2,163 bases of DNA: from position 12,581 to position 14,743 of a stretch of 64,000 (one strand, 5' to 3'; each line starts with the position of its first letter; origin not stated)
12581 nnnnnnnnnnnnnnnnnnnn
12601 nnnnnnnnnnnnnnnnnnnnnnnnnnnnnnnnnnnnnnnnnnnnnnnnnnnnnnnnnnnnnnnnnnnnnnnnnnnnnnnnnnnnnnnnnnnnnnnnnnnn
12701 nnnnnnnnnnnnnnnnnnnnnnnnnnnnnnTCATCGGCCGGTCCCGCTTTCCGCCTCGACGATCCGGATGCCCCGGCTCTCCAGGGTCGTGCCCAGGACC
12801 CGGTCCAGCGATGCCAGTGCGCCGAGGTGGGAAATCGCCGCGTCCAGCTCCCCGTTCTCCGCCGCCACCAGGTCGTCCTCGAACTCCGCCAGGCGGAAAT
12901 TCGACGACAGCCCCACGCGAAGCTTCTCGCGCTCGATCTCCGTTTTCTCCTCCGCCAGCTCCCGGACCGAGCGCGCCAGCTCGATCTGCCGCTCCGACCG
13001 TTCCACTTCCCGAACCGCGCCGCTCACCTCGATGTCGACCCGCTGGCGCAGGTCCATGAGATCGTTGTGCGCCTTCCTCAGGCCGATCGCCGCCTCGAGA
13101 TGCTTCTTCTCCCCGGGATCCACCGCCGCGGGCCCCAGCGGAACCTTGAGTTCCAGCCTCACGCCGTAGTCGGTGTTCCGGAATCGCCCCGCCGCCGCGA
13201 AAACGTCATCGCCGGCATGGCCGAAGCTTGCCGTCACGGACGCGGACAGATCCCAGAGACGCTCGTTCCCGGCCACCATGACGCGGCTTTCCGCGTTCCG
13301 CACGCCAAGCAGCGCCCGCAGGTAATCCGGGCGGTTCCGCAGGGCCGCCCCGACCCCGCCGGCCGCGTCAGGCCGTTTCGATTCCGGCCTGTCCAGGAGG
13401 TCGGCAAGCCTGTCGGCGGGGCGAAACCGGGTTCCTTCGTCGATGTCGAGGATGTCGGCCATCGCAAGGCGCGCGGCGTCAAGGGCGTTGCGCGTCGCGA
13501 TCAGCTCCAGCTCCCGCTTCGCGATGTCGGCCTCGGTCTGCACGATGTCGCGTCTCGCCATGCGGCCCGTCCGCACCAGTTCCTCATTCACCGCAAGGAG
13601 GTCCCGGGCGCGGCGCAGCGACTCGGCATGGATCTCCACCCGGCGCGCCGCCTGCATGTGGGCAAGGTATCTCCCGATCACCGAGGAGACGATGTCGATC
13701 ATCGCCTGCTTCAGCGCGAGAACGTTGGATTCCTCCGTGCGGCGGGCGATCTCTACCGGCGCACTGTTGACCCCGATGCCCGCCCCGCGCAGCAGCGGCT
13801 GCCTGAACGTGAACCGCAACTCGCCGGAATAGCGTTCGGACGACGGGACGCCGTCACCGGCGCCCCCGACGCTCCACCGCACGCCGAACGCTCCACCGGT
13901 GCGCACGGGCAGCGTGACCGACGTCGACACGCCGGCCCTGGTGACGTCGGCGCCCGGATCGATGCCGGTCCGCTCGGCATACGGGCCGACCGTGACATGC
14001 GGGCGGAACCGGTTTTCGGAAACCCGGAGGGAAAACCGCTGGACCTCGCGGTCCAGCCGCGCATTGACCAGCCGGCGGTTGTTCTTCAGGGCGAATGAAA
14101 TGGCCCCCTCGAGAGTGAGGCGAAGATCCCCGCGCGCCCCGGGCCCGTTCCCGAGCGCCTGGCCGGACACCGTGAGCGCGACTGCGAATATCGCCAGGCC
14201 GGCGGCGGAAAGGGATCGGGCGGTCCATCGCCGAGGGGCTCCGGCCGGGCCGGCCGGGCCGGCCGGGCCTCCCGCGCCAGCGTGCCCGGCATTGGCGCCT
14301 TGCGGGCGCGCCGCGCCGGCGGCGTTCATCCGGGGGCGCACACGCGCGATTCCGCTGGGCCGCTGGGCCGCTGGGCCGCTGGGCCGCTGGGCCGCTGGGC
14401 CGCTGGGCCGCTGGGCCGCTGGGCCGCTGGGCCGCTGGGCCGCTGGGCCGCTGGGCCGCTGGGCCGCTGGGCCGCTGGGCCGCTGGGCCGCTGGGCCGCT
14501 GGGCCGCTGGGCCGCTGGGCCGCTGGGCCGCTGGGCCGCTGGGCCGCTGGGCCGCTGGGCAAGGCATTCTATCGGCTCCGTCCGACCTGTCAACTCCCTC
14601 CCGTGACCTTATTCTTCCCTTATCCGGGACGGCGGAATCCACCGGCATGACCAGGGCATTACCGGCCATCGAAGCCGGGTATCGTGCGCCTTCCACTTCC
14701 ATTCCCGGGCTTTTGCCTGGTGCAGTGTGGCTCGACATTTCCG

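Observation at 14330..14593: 26-copy 8-bp microsatellite at the 5' end of the TolC-exporter operon: candidate phase-variation switch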

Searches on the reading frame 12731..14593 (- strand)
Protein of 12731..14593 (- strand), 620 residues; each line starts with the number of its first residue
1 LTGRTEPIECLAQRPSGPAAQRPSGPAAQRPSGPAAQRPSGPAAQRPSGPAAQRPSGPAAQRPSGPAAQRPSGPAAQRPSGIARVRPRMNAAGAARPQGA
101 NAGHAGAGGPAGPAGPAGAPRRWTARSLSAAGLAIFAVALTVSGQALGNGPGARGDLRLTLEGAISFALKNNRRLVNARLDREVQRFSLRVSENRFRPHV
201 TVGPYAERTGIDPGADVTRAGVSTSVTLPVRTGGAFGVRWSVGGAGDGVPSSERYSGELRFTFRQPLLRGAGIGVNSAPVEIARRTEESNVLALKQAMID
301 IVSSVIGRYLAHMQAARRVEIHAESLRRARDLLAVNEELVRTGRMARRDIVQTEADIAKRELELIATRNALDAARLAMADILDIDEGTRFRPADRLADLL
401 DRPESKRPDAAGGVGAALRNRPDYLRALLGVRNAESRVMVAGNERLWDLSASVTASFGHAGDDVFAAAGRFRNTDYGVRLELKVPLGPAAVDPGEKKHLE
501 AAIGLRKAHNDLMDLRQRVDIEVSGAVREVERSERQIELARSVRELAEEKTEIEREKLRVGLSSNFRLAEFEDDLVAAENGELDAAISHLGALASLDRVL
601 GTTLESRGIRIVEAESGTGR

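Call 7: search_protein_families(library=pfam, proteins=[window:12731-14329:-], max_evalue=0.01)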
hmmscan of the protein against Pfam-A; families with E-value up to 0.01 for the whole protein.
window:12731-14329:- (532 aa): 1 family
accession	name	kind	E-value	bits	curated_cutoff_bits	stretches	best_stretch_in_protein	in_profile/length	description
PF02321.23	OEP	-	2.8e-29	102.7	22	2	74-292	2-184/187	Outer membrane efflux protein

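Call 12: find_homologous_proteins(query=window:12731-14593:-, max_evalue=0.00001)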
Query window:12731-14593:- (620 aa): 125 proteins with E <= 0.00001 among 8000 candidates; the best 120 are listed.
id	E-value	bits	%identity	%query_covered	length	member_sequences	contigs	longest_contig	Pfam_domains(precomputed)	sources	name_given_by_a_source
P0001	0.0e+0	1090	98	86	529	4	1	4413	PF02321.24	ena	-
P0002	4.4e-223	760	75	82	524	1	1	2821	PF02321.24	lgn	-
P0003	1.5e-217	742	73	82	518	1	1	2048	PF02321.24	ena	-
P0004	2.3e-216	738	74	79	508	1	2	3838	PF02321.24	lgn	-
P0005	1.7e-215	735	74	78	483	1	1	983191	PF02321.24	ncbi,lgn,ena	-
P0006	2.1e-209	715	73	81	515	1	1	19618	PF02321.24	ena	-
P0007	2.8e-205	702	74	75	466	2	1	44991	PF02321.24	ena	-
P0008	1.7e-203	696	71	81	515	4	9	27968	PF02321.24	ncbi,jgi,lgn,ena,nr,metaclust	ncbi:MAG: TolC family protein [Nitrospinae bacterium]|nr:TolC family protein [Nitrospinota bacterium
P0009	2.1e-203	695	72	79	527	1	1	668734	PF02321.24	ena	-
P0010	1.8e-196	672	69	77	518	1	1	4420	PF02321.24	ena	-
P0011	6.1e-193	661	69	78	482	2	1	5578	PF02321.24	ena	-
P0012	5.2e-183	628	67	76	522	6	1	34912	PF02321.24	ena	-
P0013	6.1e-174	598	58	89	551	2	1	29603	PF02321.24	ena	-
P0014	2.4e-159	550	61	77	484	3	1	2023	PF02321.24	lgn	-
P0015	7.5e-159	548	57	81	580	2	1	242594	PF02321.24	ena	-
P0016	1.9e-158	547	59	75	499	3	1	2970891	PF02321.24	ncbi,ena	-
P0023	2.4e-152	527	57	79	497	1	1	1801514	PF02321.24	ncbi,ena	-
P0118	1.3e-26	112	73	19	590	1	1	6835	PF00041.28,PF16656.12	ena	-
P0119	8.2e-19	86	100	9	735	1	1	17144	PF03160.21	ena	-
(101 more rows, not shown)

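Call 13: find_encoding_contigs(protein=P0001, flank=6000, max_places=10)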
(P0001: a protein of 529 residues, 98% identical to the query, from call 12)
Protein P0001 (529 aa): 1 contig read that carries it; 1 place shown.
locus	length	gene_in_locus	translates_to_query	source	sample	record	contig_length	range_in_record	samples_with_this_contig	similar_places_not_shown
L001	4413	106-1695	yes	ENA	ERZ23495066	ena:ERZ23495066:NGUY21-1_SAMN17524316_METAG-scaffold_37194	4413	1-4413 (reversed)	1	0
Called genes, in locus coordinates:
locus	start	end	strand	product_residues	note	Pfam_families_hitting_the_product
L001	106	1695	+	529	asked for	PF02321:OEP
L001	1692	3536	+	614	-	PF00989:PAS, PF08448:PAS_4, PF12860:PAS_7 (weak), PF13188:PAS_8, PF13426:PAS_9 (weak), PF26002:Beta-barrel_AprE (faint)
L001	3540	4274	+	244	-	PF00005:ABC_tran, PF13304:AAA_21 (faint)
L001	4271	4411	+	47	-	?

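Call 16: find_encoding_contigs(protein=P0118, flank=8000, max_places=10)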
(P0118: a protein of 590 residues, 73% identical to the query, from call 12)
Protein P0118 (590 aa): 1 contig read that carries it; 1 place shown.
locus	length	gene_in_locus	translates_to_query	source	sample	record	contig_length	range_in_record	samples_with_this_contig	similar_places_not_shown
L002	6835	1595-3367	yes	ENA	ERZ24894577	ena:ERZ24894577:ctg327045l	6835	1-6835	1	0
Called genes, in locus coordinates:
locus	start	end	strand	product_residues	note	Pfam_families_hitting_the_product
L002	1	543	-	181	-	?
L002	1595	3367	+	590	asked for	PF00041:fn3 (weak), PF16656:Pur_ac_phosph_N (faint), PF00041:fn3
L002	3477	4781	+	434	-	PF00041:fn3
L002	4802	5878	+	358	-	PF00041:fn3 (faint)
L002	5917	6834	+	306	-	?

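Call 17: find_encoding_contigs(protein=P0119, flank=8000, max_places=10)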
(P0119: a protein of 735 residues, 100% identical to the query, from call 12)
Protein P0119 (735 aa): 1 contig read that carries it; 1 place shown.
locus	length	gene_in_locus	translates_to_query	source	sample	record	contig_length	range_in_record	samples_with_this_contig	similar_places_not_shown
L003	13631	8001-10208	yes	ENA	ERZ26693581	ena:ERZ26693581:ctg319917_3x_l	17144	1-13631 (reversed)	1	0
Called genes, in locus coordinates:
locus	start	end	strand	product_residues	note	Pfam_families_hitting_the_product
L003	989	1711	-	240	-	-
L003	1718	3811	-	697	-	PF00771:FHIPEP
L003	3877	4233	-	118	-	PF13432:TPR_16 (faint), PF12895:ANAPC3 (faint), PF14559:TPR_19 (faint)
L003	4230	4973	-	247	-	PF01740:STAS (weak), PF09474:Type_III_YscX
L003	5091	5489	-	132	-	-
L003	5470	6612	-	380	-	PF07201:HrpJ, PF09059:TyeA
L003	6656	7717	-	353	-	-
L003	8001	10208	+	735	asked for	PF03160:Calx-beta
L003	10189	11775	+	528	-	PF12733:Cadherin-like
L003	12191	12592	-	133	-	-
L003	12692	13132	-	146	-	-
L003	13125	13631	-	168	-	?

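Call 28: list_cluster_members(proteins=[P0001, P0005, P0008, P0009, P0016, P0023, P0118, P0119])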
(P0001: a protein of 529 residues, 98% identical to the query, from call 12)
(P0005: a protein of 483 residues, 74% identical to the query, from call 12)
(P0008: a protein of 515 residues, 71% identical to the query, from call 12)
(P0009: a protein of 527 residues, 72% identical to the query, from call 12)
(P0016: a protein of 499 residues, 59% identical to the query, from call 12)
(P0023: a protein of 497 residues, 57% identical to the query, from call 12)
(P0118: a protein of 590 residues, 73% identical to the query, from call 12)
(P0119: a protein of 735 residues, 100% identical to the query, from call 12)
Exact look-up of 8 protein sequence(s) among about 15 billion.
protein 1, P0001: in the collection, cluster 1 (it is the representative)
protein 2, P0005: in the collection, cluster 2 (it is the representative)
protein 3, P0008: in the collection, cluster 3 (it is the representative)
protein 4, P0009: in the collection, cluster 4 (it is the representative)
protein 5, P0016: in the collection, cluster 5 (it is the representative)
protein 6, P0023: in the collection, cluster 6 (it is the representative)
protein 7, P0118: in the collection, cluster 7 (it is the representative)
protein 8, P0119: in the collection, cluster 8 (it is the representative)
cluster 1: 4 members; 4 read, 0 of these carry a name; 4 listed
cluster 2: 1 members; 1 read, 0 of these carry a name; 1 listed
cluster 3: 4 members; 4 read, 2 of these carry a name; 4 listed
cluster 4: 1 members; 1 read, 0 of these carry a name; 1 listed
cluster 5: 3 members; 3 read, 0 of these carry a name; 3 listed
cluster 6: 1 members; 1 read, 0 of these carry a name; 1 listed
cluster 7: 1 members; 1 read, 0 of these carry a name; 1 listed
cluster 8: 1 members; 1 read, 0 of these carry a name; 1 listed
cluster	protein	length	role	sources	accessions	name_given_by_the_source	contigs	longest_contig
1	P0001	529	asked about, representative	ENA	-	-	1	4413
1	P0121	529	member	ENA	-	-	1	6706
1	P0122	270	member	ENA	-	-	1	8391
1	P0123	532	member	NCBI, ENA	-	-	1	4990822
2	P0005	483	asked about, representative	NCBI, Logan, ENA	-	-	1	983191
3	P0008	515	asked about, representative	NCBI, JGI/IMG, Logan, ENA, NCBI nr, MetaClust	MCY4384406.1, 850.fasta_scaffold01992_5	MAG: TolC family protein [Nitrospinae bacterium] | TolC family protein [Nitrospinota bacterium] | \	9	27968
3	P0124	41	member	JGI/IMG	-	CspA family cold shock protein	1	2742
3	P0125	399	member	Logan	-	-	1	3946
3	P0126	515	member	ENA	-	-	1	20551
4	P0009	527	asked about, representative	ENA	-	-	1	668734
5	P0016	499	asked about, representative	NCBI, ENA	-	-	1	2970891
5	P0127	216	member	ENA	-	-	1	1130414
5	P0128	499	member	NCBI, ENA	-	-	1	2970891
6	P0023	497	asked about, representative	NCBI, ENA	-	-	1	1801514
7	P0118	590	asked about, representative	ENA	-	-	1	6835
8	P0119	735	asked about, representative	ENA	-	-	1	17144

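Call 30: find_encoding_contigs(protein=P0123, flank=3000, max_places=5)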
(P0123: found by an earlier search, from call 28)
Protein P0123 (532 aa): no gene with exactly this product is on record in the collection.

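Call 31: find_encoding_contigs(protein=P0121, flank=6000, max_places=5)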
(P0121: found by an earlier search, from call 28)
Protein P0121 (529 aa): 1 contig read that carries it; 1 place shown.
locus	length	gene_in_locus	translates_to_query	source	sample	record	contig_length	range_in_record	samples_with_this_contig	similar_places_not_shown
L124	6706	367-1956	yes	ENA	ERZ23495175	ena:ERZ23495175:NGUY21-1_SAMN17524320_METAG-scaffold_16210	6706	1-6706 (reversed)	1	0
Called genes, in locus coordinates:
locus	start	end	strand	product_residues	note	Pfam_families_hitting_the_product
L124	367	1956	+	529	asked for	PF02321:OEP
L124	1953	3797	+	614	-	PF00989:PAS, PF08448:PAS_4, PF12860:PAS_7 (weak), PF13188:PAS_8, PF13426:PAS_9 (weak), PF26002:Beta-barrel_AprE (faint)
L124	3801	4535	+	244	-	PF00005:ABC_tran, PF13304:AAA_21 (faint)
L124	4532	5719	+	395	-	PF12704:MacB_PCD, PF02687:FtsX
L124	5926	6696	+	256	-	-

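Call 37: find_encoding_contigs(protein=P0009, flank=3000, max_places=3)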
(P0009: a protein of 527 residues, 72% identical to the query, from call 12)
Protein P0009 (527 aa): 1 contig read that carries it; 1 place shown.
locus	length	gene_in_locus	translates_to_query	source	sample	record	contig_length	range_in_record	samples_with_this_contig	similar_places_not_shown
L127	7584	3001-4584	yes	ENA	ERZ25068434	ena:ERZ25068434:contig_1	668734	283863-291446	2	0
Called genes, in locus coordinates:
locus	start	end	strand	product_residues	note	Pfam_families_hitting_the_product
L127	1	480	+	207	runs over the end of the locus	-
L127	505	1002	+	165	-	-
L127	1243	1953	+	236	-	-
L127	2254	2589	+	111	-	-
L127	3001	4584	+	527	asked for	PF02321:OEP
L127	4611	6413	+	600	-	PF00989:PAS, PF08448:PAS_4, PF13188:PAS_8, PF13426:PAS_9 (faint), PF26002:Beta-barrel_AprE (weak)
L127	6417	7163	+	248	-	PF00005:ABC_tran, PF13304:AAA_21 (faint)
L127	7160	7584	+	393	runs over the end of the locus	PF12704:MacB_PCD, PF02687:FtsX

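Call 38: find_encoding_contigs(protein=P0008, flank=3000, max_places=4)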
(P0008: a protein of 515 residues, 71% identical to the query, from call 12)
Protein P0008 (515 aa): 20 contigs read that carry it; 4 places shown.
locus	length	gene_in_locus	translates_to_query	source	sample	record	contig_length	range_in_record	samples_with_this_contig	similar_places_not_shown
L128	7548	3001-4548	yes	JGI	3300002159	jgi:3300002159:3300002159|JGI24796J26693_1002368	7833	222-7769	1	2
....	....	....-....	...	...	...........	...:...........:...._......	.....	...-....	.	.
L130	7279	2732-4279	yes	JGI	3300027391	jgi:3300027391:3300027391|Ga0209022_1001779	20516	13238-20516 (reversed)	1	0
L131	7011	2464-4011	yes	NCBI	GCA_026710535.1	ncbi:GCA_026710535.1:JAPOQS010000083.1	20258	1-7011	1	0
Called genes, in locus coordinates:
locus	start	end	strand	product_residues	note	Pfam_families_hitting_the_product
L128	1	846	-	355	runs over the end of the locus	?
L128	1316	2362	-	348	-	PF05598:DUF772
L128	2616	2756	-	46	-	-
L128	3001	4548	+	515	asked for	PF02321:OEP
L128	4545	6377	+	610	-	PF00989:PAS, PF08448:PAS_4 (weak), PF12860:PAS_7 (weak), PF13188:PAS_8 (weak), PF13426:PAS_9 (weak), PF25917:BSH_RND (weak), PF25973:BSH_CzcB (weak), PF25984:BSH_YknX (weak), +1 more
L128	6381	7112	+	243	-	PF00005:ABC_tran, PF13304:AAA_21 (faint)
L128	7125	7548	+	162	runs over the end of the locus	?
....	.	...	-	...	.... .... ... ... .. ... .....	?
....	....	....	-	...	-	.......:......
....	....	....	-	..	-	-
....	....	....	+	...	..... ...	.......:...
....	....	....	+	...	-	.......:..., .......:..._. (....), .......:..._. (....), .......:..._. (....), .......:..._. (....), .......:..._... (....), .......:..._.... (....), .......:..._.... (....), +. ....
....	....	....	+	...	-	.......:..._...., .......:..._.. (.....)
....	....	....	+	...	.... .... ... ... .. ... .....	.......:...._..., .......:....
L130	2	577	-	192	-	?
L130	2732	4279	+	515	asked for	PF02321:OEP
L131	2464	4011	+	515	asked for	PF02321:OEP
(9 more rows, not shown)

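Call 39: find_encoding_contigs(protein=P0005, flank=3000, max_places=3)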
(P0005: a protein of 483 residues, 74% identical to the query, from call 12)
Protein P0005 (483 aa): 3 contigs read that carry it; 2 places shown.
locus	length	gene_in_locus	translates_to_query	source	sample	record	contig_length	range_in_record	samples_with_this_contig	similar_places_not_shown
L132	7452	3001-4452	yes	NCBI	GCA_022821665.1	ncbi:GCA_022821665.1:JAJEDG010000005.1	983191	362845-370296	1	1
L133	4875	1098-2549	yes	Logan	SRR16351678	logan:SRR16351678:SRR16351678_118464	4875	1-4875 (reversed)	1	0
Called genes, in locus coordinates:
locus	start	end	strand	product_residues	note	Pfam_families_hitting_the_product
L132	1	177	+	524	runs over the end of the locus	-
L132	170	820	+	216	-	-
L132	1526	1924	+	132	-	PF12973:Cupin_7, PF16867:DMSP_lyase, PF00190:Cupin_1 (weak), PF01050:MannoseP_isomer (weak), PF02311:AraC_binding, PF07883:Cupin_2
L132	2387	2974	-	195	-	-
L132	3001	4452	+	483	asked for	PF02321:OEP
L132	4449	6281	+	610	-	PF00989:PAS, PF08448:PAS_4, PF13188:PAS_8, PF13426:PAS_9 (weak), PF25990:Beta-barrel_YknX (weak)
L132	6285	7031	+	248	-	PF00005:ABC_tran, PF13304:AAA_21 (faint)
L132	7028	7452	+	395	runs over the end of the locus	PF12704:MacB_PCD, PF02687:FtsX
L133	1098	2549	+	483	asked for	PF02321:OEP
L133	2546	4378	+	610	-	PF00989:PAS, PF08448:PAS_4, PF13188:PAS_8, PF13426:PAS_9 (weak), PF25990:Beta-barrel_YknX (weak)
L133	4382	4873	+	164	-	?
